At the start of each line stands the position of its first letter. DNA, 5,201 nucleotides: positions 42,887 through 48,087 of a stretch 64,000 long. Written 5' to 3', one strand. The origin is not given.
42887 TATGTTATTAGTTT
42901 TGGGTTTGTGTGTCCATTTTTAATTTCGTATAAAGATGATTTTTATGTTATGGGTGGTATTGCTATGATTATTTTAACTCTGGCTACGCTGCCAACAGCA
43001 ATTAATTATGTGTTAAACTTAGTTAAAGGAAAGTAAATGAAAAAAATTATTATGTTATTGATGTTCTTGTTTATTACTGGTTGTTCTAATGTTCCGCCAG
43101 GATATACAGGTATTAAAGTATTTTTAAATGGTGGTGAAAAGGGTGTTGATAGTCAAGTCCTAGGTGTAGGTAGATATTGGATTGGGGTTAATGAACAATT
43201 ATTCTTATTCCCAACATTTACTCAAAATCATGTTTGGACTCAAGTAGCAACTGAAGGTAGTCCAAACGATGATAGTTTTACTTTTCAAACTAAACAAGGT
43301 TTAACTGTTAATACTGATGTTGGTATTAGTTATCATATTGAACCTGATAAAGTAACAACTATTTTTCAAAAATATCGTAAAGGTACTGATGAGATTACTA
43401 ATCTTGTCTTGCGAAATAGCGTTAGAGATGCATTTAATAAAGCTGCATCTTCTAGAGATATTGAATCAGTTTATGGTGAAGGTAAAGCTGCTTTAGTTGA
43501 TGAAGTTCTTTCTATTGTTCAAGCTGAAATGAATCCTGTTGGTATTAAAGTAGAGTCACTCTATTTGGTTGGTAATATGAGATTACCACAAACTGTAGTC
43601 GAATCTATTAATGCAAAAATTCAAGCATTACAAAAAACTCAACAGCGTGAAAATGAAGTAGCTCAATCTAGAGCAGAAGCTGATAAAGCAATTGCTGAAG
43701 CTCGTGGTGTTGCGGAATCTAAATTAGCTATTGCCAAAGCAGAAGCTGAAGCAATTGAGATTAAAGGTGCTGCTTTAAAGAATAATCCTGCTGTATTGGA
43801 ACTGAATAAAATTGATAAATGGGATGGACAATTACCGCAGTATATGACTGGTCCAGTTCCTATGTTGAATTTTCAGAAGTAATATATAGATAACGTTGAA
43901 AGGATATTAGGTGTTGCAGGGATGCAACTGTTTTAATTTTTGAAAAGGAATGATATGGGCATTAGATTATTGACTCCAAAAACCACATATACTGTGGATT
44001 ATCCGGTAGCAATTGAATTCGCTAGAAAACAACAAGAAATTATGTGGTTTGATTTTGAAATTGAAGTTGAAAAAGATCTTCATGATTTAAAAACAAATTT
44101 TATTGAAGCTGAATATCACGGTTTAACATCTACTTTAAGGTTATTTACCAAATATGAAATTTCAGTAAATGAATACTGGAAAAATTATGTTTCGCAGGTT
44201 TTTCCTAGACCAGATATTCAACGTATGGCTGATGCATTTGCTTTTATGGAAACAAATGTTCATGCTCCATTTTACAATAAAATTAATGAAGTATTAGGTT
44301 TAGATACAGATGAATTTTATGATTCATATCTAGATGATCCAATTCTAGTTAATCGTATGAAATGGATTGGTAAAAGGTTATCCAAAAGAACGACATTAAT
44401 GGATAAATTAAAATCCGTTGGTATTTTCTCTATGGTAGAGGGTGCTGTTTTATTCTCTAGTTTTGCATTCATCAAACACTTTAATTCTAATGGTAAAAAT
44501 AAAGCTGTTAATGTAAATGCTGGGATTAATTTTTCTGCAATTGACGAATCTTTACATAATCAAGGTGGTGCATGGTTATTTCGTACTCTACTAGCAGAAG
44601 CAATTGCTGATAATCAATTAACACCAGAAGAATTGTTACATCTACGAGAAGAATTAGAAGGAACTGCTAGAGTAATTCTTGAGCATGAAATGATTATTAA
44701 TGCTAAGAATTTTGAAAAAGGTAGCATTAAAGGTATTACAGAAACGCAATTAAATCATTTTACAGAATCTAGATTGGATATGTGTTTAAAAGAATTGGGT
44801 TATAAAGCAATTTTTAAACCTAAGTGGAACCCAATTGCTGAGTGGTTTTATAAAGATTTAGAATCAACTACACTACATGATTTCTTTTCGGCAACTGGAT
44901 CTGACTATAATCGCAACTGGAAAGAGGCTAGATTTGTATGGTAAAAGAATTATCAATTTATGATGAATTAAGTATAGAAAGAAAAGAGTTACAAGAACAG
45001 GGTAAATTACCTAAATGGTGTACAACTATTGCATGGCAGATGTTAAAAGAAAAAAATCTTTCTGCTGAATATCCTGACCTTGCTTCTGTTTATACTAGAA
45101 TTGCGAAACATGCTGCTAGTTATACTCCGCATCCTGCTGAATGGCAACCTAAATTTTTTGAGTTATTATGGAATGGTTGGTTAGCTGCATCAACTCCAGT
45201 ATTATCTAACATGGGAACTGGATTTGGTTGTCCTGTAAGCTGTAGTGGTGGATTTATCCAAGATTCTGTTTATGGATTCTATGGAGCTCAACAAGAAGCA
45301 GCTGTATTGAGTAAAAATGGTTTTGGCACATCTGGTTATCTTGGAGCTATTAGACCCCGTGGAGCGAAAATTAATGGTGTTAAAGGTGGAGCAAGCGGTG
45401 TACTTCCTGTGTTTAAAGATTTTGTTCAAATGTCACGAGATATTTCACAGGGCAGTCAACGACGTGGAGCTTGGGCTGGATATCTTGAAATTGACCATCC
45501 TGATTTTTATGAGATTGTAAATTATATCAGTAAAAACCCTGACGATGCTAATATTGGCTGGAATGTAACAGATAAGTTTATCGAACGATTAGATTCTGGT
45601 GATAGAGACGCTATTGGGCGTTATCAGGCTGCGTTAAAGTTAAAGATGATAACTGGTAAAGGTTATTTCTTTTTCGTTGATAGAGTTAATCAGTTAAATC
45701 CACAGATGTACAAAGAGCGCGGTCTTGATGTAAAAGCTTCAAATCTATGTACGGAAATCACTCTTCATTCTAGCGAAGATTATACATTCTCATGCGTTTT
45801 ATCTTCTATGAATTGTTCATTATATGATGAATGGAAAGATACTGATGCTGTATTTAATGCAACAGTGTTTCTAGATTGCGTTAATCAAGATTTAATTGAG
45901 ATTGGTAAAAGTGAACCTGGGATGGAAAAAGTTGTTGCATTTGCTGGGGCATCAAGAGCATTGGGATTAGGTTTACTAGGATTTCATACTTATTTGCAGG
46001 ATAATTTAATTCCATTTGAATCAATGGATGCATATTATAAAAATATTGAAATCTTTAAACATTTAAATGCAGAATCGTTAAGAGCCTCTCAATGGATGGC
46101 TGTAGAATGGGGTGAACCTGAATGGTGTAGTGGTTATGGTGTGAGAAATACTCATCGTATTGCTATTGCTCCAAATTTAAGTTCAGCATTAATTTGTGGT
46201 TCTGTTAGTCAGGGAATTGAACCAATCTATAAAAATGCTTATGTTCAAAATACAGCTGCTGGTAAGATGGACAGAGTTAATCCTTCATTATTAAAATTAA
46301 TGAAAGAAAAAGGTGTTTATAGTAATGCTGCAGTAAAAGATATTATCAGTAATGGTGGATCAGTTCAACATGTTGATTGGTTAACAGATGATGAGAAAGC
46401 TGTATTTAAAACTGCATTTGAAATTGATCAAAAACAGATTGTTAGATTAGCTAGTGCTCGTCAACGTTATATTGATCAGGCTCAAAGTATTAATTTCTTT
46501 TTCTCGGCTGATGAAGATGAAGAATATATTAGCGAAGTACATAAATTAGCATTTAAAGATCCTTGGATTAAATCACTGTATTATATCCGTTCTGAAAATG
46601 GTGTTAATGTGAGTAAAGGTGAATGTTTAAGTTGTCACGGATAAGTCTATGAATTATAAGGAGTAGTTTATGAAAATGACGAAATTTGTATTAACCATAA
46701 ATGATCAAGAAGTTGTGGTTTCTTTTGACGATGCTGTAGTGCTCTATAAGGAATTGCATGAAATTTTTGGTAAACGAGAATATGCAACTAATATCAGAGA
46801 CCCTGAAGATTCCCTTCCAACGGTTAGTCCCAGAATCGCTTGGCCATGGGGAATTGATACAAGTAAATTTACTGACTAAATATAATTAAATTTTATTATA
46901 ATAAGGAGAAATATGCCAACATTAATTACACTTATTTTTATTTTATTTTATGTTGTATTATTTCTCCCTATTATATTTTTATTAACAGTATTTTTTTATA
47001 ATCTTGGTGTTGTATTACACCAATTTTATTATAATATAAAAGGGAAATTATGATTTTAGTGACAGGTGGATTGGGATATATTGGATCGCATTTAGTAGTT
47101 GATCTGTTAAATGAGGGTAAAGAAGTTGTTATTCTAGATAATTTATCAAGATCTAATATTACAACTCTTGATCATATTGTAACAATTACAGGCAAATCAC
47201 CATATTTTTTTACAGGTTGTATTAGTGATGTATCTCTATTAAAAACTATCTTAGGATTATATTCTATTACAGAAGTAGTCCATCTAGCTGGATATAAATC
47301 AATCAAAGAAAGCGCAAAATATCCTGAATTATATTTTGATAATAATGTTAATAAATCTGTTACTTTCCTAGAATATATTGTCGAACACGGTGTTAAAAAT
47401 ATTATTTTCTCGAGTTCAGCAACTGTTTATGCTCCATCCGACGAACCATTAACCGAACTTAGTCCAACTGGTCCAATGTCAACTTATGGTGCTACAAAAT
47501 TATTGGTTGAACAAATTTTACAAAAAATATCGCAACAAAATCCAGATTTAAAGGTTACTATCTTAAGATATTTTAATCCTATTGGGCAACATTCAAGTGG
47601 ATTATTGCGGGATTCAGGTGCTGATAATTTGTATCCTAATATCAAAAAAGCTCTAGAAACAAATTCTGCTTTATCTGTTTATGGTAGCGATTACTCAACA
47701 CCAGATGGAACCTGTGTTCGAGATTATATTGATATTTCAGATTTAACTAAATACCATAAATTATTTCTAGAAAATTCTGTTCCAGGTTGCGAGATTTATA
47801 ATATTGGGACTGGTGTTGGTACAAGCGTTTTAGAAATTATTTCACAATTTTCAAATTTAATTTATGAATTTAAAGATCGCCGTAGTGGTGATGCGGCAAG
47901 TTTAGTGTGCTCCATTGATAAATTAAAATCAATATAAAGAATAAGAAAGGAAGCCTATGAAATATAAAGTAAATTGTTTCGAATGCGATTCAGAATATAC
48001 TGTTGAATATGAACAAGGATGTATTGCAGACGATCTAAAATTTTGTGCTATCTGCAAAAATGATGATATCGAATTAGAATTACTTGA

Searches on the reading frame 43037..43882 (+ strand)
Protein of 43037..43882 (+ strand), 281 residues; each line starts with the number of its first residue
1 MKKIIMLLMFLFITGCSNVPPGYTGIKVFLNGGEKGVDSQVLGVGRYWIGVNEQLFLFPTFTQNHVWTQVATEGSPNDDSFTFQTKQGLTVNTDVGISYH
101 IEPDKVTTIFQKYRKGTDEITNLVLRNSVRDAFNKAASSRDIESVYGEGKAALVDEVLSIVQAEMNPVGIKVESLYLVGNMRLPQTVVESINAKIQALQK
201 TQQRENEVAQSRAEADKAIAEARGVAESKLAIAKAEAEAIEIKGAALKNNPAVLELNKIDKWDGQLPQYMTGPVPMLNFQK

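Call 16: search_protein_families(library=pfam, proteins=[window:43037-43882:+], max_evalue=0.001)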
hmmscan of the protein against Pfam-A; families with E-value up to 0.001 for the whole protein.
window:43037-43882:+ (281 aa): 1 family
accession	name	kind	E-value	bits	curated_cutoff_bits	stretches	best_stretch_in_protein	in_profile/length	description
PF01145.31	Band_7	-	1.9e-24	87.1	23.6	1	19-215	3-174/176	SPFH domain / Band 7 family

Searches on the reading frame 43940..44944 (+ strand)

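Call 16: search_protein_families(library=pfam, proteins=[window:43940-44944:+], max_evalue=0.001)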
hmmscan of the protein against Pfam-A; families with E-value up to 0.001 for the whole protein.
window:43940-44944:+ (334 aa): 1 family
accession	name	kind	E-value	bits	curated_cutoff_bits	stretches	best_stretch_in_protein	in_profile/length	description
PF00268.27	Ribonuc_red_sm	-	2.1e-35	122.9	33.6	1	17-294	5-276/281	Ribonucleotide reductase, small chain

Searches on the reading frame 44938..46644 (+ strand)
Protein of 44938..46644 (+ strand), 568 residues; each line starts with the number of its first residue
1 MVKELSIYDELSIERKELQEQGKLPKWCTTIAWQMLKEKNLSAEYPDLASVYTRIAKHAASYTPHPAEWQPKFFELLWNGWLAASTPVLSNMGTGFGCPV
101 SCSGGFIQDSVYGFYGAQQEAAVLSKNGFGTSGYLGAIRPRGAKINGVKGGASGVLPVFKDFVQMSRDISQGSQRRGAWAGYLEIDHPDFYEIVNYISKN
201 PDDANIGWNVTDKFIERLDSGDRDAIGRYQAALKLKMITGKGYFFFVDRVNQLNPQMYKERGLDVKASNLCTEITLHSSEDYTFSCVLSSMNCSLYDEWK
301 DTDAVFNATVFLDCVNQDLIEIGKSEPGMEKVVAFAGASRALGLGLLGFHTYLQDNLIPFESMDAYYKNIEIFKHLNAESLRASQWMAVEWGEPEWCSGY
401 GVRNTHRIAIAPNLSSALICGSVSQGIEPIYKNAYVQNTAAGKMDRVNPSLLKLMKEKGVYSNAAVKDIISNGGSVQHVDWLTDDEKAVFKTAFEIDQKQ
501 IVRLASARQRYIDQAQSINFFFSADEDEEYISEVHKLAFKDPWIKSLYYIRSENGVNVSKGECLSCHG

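Call 16: search_protein_families(library=pfam, proteins=[window:44938-46644:+], max_evalue=0.001)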
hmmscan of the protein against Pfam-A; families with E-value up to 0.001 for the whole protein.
window:44938-46644:+ (568 aa): 2 families
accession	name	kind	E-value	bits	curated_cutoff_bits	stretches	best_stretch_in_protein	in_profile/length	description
PF02867.20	Ribonuc_red_lgC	-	6.2e-79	266.4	23.9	3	399-549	375-522/523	Ribonucleotide reductase, barrel domain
PF00317.26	Ribonuc_red_lgN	-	4.2e-08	33.6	28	1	28-96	3-76/77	Ribonucleotide reductase, all-alpha domain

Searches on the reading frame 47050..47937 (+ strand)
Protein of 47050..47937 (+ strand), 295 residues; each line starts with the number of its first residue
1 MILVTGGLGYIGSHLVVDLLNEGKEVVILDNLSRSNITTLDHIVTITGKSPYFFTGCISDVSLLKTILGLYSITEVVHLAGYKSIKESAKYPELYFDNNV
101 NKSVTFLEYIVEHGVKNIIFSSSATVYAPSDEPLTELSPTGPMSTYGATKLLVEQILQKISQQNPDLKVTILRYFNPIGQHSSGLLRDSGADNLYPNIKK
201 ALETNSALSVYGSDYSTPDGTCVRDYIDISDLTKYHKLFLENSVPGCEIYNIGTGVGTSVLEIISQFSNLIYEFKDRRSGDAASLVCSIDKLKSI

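Call 45: search_protein_families(library=pfam, proteins=[window:47050-47937:+], max_evalue=0.001)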
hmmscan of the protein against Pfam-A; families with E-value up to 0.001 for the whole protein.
window:47050-47937:+ (295 aa): 7 families
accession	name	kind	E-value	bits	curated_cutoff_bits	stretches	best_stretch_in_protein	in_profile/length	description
PF01370.27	Epimerase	-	7.5e-49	166.7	20.9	1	2-253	1-240/240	NAD dependent epimerase/dehydratase family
PF16363.11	GDP_Man_Dehyd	-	2.4e-37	129.6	27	1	3-264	1-267/332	GDP-mannose 4,6 dehydratase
PF02719.21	Polysacc_synt_2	-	7.8e-14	52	20.2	1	2-180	1-174/293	Polysaccharide biosynthesis protein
PF01073.25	3Beta_HSD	-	6.5e-13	48.8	22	1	3-159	1-159/280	3-beta hydroxysteroid dehydrogenase/isomerase family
PF04321.23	RmlD_sub_bind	-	5.7e-09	35.9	27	1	2-163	3-142/287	RmlD substrate binding domain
PF07993.18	NAD_binding_4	-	2.5e-05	24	20.1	0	135-176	166-206/258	Male sterility protein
PF13460.12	NAD_binding_10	-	0.0006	20.2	27.2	0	6-173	1-142/184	NAD(P)H-binding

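Call 93: search_protein_families(library=ncbifam, proteins=[window:47050-47937:+], max_evalue=1e-10)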
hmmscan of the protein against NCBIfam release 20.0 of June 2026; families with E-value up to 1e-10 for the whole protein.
window:47050-47937:+ (295 aa): 8 families
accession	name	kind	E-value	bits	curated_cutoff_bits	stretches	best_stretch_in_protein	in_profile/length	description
TIGR01179.1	galE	equivalog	9.2e-86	287.7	262.3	1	1-293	1-302/332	UDP-glucose 4-epimerase GalE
NF007956.0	PRK10675.1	subfamily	1e-77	261.5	394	1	2-285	3-299/338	UDP-glucose 4-epimerase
TIGR02197.1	heptose_epim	equivalog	1.9e-30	106.1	274.6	1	2-268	1-257/316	ADP-glyceromanno-heptose 6-epimerase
TIGR01181.1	dTDP_gluc_dehyt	equivalog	1.7e-24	86.5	365.1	1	2-273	2-263/321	dTDP-glucose 4,6-dehydratase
TIGR04180.1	EDH_00030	hypoth_equivalog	9.5e-22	77.4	475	1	2-268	1-253/297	NAD-dependent 4,6-dehydratase LegB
NF008360.0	PRK11150.1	equivalog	5.7e-16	58.6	452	1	1-263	1-246/310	ADP-glyceromanno-heptose 6-epimerase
TIGR03466.1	HpnA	hypoth_equivalog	5.6e-13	48.5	367.65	1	2-181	3-174/327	hopanoid-associated sugar epimerase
NF043036.1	ErythonDh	equivalog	9.6e-12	44.7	325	1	2-161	3-164/321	D-erythronate dehydrogenase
